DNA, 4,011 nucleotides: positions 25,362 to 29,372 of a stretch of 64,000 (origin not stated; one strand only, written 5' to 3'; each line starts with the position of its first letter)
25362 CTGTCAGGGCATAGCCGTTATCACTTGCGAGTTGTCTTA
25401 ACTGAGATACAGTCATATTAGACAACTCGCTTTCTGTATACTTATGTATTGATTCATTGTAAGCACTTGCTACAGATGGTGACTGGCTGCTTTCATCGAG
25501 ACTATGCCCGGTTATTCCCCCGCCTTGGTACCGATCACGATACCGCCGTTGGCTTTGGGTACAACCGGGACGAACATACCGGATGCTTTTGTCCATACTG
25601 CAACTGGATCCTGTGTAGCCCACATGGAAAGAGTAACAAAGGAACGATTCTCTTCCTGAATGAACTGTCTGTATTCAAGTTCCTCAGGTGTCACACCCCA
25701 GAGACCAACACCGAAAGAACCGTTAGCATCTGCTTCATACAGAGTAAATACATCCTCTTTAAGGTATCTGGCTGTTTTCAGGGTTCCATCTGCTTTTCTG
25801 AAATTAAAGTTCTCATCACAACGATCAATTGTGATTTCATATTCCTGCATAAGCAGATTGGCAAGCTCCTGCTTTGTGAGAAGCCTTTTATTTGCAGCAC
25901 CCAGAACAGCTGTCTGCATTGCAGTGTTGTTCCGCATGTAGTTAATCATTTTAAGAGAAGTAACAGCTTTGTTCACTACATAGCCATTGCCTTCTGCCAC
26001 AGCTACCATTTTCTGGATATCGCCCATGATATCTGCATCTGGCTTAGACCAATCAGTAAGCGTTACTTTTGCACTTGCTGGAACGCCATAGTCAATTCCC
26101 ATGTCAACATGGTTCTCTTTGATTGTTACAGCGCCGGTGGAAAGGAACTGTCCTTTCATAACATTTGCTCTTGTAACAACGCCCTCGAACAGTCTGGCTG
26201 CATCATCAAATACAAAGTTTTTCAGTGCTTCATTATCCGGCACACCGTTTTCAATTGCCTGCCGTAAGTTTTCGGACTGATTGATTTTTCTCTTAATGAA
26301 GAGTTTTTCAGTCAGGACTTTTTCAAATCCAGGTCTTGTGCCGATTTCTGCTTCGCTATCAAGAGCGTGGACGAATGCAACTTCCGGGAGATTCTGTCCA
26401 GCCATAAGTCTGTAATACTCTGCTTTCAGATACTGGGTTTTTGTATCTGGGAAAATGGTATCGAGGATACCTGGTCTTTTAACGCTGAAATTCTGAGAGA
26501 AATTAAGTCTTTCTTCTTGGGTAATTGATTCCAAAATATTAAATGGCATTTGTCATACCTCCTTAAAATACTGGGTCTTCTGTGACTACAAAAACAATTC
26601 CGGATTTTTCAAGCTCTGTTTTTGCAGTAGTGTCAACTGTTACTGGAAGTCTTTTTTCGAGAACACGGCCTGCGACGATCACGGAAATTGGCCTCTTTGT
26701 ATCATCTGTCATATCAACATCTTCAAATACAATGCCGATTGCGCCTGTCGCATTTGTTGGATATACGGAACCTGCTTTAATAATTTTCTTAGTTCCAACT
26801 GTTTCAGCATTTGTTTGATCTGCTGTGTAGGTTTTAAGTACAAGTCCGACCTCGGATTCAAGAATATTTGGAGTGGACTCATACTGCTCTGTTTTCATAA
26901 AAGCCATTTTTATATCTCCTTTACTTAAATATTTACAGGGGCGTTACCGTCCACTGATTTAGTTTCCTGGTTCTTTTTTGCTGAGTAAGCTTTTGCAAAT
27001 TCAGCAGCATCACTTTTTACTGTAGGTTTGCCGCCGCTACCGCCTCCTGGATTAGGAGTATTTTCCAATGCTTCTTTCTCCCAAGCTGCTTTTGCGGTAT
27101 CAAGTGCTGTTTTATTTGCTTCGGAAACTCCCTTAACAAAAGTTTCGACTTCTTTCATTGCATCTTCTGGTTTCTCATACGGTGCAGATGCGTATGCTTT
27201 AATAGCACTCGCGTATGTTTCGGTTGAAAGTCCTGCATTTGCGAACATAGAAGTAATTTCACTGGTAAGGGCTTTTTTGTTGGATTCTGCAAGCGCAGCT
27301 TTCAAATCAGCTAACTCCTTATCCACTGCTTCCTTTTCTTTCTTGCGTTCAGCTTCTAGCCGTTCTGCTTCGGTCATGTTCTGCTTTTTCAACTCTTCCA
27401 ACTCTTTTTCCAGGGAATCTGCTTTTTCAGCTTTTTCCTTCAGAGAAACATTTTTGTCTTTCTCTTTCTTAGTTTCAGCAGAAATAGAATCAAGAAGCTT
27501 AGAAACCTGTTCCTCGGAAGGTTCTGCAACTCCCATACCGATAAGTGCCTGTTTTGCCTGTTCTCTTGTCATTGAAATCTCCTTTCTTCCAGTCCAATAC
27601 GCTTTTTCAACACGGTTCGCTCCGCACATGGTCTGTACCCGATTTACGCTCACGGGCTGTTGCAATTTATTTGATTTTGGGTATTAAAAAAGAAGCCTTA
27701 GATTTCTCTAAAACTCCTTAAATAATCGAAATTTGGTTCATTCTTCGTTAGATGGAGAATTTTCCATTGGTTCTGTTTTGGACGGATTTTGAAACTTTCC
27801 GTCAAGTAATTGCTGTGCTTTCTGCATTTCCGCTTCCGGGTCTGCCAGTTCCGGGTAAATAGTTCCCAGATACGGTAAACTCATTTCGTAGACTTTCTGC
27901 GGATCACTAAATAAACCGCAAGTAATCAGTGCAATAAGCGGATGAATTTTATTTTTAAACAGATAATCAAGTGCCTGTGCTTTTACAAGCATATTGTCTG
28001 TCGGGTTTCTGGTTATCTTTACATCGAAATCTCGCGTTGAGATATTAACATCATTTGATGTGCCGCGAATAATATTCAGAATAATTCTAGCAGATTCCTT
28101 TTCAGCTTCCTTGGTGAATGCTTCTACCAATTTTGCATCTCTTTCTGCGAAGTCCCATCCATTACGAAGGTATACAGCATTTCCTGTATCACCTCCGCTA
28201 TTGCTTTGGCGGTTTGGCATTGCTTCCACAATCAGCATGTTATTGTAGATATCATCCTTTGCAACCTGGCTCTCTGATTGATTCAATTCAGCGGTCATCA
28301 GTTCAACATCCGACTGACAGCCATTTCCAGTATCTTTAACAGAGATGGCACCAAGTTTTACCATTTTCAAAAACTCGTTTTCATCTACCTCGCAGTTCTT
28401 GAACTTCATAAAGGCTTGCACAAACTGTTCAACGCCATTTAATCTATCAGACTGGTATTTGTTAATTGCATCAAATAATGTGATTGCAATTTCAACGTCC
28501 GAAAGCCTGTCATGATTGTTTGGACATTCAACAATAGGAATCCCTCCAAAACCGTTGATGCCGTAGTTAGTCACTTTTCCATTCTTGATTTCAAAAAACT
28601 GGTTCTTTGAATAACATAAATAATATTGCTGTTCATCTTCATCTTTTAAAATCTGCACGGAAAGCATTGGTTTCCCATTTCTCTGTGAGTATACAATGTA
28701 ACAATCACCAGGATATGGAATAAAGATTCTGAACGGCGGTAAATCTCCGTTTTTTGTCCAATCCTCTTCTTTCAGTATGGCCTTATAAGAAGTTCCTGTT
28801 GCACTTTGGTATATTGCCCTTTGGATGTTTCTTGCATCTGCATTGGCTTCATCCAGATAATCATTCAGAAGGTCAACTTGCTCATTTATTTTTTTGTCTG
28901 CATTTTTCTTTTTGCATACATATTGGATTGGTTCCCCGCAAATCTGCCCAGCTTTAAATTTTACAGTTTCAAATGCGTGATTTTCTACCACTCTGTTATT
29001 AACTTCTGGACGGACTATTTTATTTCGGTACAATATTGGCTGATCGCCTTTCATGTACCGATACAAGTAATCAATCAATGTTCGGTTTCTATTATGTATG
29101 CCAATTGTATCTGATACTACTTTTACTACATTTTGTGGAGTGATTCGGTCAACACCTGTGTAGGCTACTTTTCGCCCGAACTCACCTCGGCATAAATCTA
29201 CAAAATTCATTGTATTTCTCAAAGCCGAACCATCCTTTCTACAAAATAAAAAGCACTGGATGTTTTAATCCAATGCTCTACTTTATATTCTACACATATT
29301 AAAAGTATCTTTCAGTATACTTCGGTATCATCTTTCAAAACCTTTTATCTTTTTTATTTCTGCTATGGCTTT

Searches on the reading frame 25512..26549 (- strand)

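Call 60: search_protein_families(library=phrogs, proteins=[window:25512-26549:-], max_evalue=0.001)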
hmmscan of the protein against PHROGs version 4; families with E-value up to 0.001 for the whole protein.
window:25512-26549:- (345 aa): 2 families
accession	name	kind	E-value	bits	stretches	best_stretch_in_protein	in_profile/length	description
phrog_29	-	head and packaging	9e-41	141.4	1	13-334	33-351/439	major head protein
phrog_26029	-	unknown function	2.1e-07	32.1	1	10-94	9-90/105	-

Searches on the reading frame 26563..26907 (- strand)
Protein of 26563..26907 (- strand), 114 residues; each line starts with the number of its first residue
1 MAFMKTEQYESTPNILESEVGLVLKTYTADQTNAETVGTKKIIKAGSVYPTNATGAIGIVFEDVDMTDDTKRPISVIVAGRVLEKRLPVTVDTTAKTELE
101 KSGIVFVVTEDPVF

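Call 60: search_protein_families(library=phrogs, proteins=[window:26563-26907:-], max_evalue=0.001)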
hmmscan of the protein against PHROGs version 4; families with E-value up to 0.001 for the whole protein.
window:26563-26907:- (114 aa): 2 families
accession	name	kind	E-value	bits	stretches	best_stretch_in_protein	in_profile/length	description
phrog_909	-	head and packaging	5.2e-20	72.7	1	4-101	3-106/113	major head protein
phrog_3583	-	head and packaging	5.3e-05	23.6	1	56-110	82-138/155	head decoration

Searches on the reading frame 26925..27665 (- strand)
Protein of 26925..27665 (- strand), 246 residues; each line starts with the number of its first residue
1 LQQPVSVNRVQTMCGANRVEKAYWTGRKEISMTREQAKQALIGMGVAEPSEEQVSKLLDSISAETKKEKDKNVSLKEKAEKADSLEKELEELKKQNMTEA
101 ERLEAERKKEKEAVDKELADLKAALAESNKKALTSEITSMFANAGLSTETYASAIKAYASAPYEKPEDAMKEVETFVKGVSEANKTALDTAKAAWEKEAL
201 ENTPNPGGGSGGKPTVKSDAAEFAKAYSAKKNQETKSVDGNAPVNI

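Call 60: search_protein_families(library=phrogs, proteins=[window:26925-27665:-], max_evalue=0.001)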
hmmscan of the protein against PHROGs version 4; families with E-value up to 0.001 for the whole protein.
window:26925-27665:- (246 aa): 1 family
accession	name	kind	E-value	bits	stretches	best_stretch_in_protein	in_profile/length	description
phrog_172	-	head and packaging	0.00014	23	1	62-232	57-209/229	head scaffolding protein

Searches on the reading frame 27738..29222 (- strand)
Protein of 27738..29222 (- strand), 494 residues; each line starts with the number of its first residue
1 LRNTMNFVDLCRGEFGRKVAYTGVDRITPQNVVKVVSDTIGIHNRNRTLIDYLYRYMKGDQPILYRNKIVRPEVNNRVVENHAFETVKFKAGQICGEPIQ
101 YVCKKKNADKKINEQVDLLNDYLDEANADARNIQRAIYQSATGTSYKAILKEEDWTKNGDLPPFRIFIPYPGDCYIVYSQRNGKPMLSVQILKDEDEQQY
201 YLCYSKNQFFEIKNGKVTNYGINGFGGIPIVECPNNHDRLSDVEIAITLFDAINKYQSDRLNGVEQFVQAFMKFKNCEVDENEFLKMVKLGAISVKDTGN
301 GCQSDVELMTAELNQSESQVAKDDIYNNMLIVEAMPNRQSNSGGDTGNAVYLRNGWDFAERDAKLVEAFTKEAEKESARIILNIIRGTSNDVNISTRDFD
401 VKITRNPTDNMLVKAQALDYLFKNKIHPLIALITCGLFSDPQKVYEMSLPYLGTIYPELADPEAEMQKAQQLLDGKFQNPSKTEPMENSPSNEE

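Call 16: search_protein_families(library=pfam, proteins=[window:27738-29222:-], max_evalue=0.01)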
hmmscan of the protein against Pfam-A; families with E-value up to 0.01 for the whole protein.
window:27738-29222:- (494 aa): 1 family
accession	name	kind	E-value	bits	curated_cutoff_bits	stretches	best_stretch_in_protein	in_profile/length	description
PF05133.19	SPP1_portal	-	1.2e-71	242.4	25.5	1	40-444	5-402/416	Phage portal protein, SPP1 Gp6-like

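Call 17: search_protein_families(library=phrogs, proteins=[window:27738-29222:-], max_evalue=0.001)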
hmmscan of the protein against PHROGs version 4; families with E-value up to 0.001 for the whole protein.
window:27738-29222:- (494 aa): 3 families
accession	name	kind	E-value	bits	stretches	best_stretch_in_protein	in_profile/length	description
phrog_64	-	head and packaging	8.6e-56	190.5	1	26-443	68-486/547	portal protein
phrog_8065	-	unknown function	1.2e-08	36.2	1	21-154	31-159/165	-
phrog_104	-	head and packaging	1.6e-05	24.8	0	117-261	120-273/550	portal protein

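Call 22: search_dna_similar(query=window:27738-29222:-, collection=phages, mode=protein, max_rows=25)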
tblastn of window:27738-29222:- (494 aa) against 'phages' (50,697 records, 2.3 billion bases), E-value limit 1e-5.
Records with a match: 110; places in all: 110; records where one place covers at least 80% of the query: 9.
Best place of each record, by identity: 95-99% 1; <60% 109.
By first word of the organism name: Streptococcus 61; Bacillus 11; Bacteriophage 8; Oenococcus 6; Carnobacterium 5; Enterococcus 3; Lactococcus 3; Staphylococcus 2; Caudoviricetes 2; Latilactobacillus 2; and 5 more.
By host as written in the record: - 14; Carnobacterium divergens 5; Enterococcus faecalis 3; Streptococcus mitis 3; Bacillus thuringiensis serovar tenebrionis strain YBT-1765 2; Bacillus thuringiensis 4J1 2; Staphylococcus pasteuri 2; Bacillus cereus/thuringiensis group 2; and 60 more.
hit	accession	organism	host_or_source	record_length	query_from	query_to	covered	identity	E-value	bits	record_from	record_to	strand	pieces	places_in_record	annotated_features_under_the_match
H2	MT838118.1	Bacteriophage sp.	human fecal samples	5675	1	494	100%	99.0%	0e+0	987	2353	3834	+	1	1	record has no annotation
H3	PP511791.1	Dulem virus 39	Propithecus coquereli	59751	2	458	93%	42.5%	3e-98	330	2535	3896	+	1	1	portal protein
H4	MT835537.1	Bacteriophage sp.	human fecal samples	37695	15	476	94%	39.3%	3e-84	290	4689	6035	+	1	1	record has no annotation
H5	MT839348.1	Bacteriophage sp.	human fecal samples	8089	16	484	95%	34.1%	1e-61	224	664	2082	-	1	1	record has no annotation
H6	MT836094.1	Bacteriophage sp.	human fecal samples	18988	16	453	89%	36.0%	5e-75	263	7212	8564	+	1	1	record has no annotation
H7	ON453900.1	Clostridium phage Maintenon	[Clostridium] innocuum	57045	15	452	89%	35.0%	1e-63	229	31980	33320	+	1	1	portal protein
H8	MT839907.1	Bacteriophage sp.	human fecal samples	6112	16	445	87%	26.5%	1e-23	110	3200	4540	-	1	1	record has no annotation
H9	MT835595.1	Bacteriophage sp.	human fecal samples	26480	27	446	85%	24.9%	4e-11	72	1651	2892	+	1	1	record has no annotation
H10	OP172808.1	Eggerthella phage EL753P1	Eggerthella lenta DA753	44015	35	417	78%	26.9%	2e-17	92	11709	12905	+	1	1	hypothetical protein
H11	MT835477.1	Bacteriophage sp.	human fecal samples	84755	15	445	87%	21.6%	9e-15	83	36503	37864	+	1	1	record has no annotation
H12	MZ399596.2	Carnobacterium phage cd4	Carnobacterium divergens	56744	38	385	70%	25.0%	1e-10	71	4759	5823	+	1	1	putative portal protein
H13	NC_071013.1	Carnobacterium phage cd4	Carnobacterium divergens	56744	38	385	70%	25.0%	1e-10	71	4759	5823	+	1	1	portal protein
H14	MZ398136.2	Carnobacterium phage cd3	Carnobacterium divergens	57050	38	385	70%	25.0%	1e-10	71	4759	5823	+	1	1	putative portal protein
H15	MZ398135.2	Carnobacterium phage cd2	Carnobacterium divergens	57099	38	385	70%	25.0%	1e-10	71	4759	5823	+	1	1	putative portal protein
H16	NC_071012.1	Carnobacterium phage cd2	Carnobacterium divergens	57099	38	385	70%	25.0%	1e-10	71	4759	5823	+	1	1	portal protein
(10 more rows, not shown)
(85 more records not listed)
